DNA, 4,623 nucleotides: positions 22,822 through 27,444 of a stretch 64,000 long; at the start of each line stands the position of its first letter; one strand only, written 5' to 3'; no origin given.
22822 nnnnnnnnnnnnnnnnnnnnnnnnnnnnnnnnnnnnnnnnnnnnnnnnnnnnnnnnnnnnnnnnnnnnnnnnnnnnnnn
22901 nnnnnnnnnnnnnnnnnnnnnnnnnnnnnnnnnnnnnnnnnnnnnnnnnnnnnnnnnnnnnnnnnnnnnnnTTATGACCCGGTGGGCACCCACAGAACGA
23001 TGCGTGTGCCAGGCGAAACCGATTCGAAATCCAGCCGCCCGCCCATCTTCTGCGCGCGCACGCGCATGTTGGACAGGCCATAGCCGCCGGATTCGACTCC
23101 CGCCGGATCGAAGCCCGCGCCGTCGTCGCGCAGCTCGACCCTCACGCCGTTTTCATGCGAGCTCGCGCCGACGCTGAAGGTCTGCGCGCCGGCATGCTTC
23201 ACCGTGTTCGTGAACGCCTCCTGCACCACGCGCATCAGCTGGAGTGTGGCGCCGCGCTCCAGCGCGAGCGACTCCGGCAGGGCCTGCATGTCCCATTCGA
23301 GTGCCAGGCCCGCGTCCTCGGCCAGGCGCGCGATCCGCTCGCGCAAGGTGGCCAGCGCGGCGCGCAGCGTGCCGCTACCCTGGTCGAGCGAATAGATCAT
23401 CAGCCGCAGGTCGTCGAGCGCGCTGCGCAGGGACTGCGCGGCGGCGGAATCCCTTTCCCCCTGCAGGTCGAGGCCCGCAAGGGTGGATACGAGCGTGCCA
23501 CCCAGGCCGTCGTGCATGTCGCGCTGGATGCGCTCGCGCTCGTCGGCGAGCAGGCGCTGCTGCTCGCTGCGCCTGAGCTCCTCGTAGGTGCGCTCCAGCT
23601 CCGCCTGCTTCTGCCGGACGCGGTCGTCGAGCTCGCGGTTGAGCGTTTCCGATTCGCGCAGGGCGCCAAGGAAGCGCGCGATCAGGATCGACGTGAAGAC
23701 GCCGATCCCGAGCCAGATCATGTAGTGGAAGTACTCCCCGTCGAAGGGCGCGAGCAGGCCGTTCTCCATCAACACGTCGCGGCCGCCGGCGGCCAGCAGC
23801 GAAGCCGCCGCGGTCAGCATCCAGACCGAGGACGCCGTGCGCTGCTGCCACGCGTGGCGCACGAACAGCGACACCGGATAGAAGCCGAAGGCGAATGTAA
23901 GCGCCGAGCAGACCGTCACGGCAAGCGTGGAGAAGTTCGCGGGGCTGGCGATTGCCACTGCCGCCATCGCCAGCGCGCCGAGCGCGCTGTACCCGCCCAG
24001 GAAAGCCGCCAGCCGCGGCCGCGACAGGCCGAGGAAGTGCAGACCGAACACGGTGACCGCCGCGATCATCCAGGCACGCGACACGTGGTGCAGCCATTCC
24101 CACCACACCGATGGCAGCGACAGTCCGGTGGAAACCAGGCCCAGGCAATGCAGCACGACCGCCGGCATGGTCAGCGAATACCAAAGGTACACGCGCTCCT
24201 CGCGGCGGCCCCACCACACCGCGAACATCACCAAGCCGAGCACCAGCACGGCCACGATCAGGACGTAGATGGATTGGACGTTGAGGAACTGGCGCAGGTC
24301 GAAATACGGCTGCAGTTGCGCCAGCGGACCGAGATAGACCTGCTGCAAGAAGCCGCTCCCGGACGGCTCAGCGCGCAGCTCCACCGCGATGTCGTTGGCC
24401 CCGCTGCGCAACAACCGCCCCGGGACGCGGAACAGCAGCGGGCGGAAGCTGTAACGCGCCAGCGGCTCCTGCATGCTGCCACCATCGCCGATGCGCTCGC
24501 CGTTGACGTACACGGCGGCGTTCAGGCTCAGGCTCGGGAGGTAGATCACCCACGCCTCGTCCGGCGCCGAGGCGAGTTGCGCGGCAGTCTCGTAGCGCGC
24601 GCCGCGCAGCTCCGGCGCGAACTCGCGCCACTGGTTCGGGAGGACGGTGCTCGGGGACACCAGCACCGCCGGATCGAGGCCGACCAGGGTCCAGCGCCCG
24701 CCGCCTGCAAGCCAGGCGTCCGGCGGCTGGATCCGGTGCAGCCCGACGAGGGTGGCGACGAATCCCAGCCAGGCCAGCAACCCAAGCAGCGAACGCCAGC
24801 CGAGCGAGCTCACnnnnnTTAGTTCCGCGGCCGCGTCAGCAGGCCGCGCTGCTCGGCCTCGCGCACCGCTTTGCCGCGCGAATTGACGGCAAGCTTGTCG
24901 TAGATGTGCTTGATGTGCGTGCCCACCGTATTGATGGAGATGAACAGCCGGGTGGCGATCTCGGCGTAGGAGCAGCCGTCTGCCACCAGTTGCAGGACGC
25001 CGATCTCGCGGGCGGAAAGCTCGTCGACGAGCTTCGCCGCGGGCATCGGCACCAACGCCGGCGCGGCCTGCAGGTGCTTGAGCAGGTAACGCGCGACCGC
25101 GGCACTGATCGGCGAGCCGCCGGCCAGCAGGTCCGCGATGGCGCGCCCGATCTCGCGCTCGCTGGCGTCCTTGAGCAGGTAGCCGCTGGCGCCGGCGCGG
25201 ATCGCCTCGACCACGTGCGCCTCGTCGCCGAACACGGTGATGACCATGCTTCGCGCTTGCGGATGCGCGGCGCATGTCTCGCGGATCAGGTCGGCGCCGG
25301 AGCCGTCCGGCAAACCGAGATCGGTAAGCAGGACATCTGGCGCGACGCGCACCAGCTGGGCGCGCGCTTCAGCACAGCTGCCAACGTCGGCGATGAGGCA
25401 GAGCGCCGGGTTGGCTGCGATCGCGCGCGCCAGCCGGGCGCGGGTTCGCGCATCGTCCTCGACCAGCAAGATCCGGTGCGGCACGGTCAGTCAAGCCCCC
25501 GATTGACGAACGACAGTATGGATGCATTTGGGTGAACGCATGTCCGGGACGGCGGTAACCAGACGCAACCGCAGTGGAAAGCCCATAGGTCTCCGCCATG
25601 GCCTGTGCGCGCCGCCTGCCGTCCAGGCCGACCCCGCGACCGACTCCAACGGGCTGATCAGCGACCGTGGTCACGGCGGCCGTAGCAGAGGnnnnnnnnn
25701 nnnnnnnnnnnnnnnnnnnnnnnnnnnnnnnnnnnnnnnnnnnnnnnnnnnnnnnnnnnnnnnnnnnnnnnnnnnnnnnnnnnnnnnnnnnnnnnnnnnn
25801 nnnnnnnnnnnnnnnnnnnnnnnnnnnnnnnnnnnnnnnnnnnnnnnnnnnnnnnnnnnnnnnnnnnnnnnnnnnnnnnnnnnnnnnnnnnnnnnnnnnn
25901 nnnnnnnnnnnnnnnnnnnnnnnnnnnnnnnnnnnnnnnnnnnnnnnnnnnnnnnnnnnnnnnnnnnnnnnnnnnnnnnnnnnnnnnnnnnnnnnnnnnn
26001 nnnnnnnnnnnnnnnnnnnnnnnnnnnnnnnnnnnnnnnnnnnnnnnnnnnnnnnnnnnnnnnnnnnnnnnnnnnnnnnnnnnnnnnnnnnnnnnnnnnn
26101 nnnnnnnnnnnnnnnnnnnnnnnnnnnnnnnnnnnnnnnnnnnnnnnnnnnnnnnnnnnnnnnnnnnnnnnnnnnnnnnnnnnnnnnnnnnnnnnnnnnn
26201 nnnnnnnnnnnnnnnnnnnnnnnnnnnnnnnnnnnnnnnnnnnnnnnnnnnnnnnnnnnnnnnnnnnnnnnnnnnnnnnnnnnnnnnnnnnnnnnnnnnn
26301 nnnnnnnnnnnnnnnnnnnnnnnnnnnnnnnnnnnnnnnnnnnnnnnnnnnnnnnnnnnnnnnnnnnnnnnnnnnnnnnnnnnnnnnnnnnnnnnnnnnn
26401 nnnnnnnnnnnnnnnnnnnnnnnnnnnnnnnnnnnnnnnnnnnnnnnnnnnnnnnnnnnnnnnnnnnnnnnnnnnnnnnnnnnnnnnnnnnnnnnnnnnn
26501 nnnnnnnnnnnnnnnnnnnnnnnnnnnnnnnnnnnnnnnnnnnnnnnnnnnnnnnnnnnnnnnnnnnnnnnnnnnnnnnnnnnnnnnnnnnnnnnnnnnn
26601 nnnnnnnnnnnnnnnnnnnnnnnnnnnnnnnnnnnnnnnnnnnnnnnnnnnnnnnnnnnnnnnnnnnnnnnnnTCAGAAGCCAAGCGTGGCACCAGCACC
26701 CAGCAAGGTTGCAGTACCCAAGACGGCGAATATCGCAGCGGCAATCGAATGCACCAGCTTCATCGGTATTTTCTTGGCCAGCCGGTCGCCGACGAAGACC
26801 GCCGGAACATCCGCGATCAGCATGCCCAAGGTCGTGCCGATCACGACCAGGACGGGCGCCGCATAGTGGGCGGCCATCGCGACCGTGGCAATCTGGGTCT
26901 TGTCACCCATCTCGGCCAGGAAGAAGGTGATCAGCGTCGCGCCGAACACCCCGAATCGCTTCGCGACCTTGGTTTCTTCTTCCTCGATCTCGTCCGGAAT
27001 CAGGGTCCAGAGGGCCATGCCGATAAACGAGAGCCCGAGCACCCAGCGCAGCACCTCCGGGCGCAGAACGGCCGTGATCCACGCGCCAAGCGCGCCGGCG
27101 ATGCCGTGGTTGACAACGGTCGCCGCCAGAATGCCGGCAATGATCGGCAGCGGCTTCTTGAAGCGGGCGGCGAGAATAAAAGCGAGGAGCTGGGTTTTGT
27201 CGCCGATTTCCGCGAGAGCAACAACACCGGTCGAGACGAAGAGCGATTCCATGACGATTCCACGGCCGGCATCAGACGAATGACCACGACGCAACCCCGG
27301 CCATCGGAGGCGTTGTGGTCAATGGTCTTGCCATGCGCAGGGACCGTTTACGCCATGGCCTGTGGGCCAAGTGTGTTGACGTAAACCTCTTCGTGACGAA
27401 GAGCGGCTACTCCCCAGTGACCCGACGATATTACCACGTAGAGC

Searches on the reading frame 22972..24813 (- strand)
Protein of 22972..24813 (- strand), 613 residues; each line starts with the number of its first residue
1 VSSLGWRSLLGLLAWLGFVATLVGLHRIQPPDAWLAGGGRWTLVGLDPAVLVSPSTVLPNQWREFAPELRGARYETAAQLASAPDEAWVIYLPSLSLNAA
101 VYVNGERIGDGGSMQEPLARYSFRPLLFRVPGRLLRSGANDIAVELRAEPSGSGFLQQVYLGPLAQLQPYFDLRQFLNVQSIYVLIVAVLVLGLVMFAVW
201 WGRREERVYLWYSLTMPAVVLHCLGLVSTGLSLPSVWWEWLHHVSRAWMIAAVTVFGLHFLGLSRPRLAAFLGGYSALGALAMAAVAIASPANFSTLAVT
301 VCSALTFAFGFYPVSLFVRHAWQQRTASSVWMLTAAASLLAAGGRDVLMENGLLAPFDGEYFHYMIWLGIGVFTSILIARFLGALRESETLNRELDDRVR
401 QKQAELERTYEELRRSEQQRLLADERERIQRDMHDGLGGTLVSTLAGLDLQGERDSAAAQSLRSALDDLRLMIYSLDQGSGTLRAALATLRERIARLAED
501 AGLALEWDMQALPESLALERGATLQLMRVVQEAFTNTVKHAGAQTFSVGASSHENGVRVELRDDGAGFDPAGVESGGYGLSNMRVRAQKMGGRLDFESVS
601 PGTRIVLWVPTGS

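Call 67: search_protein_families(library=ncbifam, proteins=[window:22972-24813:-], max_evalue=0.001)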
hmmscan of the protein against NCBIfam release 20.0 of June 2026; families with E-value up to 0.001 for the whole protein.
window:22972-24813:- (613 aa): 7 families
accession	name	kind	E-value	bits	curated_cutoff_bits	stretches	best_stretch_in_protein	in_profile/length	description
NF052443.1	SensHisKinMctS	equivalog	2.4e-22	78.9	700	1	424-611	249-448/457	two-component system sensor histidine kinase MctS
NF047786.1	his_kin_MadS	equivalog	1.2e-21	77.3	500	1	396-610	201-434/434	MadS family sensor histidine kinase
NF008184.0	PRK10935.1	equivalog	4.7e-19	68.4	553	1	411-610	349-558/565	nitrate/nitrite two-component system sensor histidine kinase NarQ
NF008649.0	PRK11644.1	equivalog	4.6e-18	65.2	408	1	400-611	276-496/499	signal transduction histidine-protein kinase/phosphatase UhpB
NF052531.1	Strep_LiaS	equivalog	1.5e-17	63.9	450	1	390-599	98-314/328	envelope stress sensor histidine kinase LiaS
NF007896.0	PRK10600.1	equivalog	1.7e-15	56.7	578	1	395-598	362-571/598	nitrate/nitrite two-component system sensor histidine kinase NarX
NF047322.1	HK_morpho_MacS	equivalog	4.8e-08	32.6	300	1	407-610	164-367/367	MacS family sensor histidine kinase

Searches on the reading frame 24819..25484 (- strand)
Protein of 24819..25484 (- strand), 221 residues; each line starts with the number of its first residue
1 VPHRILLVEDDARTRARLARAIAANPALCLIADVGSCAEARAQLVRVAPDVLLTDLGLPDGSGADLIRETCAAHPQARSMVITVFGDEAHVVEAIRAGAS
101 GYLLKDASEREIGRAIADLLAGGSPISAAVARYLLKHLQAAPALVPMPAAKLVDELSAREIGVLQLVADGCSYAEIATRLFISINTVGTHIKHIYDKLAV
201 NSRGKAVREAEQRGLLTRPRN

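Call 12: search_protein_families(library=pfam, proteins=[window:24819-25484:-], max_evalue=0.01)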
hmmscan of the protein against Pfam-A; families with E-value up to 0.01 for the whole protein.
window:24819-25484:- (221 aa): 7 families
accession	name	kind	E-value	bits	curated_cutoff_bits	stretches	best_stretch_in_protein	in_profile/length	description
PF00072.30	Response_reg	-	8.4e-17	61.8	30.2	1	5-116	1-110/111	Response regulator receiver domain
PF00196.25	GerE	-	3.5e-16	59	23.5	1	155-210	2-57/57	Bacterial regulatory proteins, luxR family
PF08281.18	Sigma70_r4_2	-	4.6e-06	26.6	25.7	1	152-197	7-53/54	Sigma-70, region 4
PF13936.12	HTH_38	-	0.0012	19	27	0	165-192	15-42/44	Helix-turn-helix domain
PF13384.12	HTH_23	-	0.0016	18.6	24.6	1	161-188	8-35/50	Homeodomain-like domain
PF13412.12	HTH_24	-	0.003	17.5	21.9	0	169-192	16-39/48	Winged helix-turn-helix DNA-binding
PF13556.12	HTH_30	-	0.0045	17.2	27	1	167-201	9-43/59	PucR C-terminal helix-turn-helix domain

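Call 64: search_solved_structures(query=window:24819-25484:-, max_evalue=1e-10)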
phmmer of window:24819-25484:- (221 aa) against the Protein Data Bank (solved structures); distinct sequences matched with E-value up to 1e-10: 14.
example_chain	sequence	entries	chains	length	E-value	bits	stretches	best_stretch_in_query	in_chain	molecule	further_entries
3c3w_A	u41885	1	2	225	7.1e-28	101.2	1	4-207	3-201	TWO COMPONENT TRANSCRIPTIONAL REGULATORY PROTEIN DEVR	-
4yn8_A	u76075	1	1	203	1.6e-22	83.7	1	4-215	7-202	Response regulator ChrA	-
5hev_A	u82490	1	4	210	3.5e-22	82.6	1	4-216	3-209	Response regulator protein VraR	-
1a04_A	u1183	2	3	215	6.3e-22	81.7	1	2-207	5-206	NITRATE/NITRITE RESPONSE REGULATOR PROTEIN NARL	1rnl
7ve6_A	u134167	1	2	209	1.2e-19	74.3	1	3-216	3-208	Response regulator protein VraR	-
4gvp_A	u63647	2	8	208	1.8e-19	73.7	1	4-216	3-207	Response regulator protein vraR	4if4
4ldz_A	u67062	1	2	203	1.1e-14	58.1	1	45-214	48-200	Transcriptional regulatory protein DesR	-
3cz5_A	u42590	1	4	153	1.8e-13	54.2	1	4-134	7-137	Two-component response regulator, LuxR family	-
4zmr_A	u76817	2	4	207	8.7e-13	51.9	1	4-215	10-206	Response regulator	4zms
4hye_A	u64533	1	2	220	1.1e-12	51.6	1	4-215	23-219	Response regulator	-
6er7_A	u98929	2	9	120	1e-11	48.4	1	4-112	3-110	120aa long hypothetical chemotaxis protein (CheY)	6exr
9rhz_C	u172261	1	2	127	5.2e-11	46.1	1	2-109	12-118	Chemotaxis protein CheY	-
1tmy_A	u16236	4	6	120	8.3e-11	45.4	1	3-111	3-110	CHEY PROTEIN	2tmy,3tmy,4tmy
4iga_A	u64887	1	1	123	8.8e-11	45.4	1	3-111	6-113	Chemotaxis protein CheY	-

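Call 67: search_protein_families(library=ncbifam, proteins=[window:24819-25484:-], max_evalue=0.001)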
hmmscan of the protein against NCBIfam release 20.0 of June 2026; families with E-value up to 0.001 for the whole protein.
window:24819-25484:- (221 aa): 71 families (the best 25 are shown)
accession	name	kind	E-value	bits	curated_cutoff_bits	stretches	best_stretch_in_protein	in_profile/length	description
NF047785.1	respo_reg_MadR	equivalog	6.5e-38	130.2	300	1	4-216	2-209/209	MadR family response regulator transcription factor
NF007935.0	PRK10651.1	equivalog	7.3e-31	107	250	1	2-207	6-207/216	two-component system response regulator NarL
NF052445.1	RespRegMctR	equivalog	6.3e-27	94.3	300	1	4-214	3-203/205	two-component system response regulator MctR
NF007708.0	PRK10403.1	equivalog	2.3e-24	86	343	1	2-206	6-204/215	nitrate/nitrite response regulator protein NarP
NF011896.0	PRK15369.1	equivalog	4.3e-23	82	242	1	3-203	4-197/211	two component system response regulator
NF007018.1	PRK09483.1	equivalog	5e-18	65.5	280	1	5-211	4-204/217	UvrY/SirA/GacA family response regulator transcription factor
NF033791.1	ActR_PrrA_rreg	equivalog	4.7e-16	59.3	250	1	4-117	3-114/173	ActR/PrrA/RegA family redox response regulator transcription factor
NF007685.0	PRK10360.1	equivalog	4.7e-16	59.2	258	1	5-202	4-184/196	response regulator transcription factor UhpA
NF007505.1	PRK10100.1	equivalog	2.2e-13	50.3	250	1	101-212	95-201/204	biofilm master transcriptional regulator CsgD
NF006900.1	PRK09390.1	equivalog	2.6e-13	50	255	1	5-209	7-196/203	response regulator FixJ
NF047654.1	DiguCycDgcRLepto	equivalog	2.7e-13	49.5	500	1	3-112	3-112/295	diguanylate cyclase DgcR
NF007403.0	PRK09935.1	equivalog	4.4e-13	49.3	271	1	45-208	46-202/210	fimbria biosynthesis transcriptional regulator FimZ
TIGR03020.2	EpsA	equivalog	4.1e-12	46.3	170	1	146-211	181-246/247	XrtB/PEP-CTERM-associated transcriptional regulator EpsA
NF007419.0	PRK09958.1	equivalog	5.3e-12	45.8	251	1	11-202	9-190/204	acid-sensing system DNA-binding response regulator EvgA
NF041830.1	RR_TF_ErdR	exception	1.2e-11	44.7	390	1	4-207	3-202/213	response regulator transcription factor ErdR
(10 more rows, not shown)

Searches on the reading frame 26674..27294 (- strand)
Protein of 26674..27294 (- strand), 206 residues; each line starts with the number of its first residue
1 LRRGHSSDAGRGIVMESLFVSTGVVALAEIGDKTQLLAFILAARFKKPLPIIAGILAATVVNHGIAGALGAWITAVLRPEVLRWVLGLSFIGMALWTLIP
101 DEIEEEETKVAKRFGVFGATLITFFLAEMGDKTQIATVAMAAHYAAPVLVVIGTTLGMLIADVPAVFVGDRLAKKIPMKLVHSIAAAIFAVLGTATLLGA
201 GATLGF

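Call 8: search_protein_families(library=pfam, proteins=[window:26674-27294:-])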
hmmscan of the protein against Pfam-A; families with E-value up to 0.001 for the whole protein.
window:26674-27294:- (206 aa): 2 families
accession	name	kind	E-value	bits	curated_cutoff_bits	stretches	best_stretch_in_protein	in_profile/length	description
PF01169.24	GDT1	-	3.6e-46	155.8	27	2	119-193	2-75/75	Divalent cation/proton antiporter GDT1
PF01925.25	TauE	-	3.3e-05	24.1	32.6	0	64-120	74-130/237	Sulfite exporter TauE/SafE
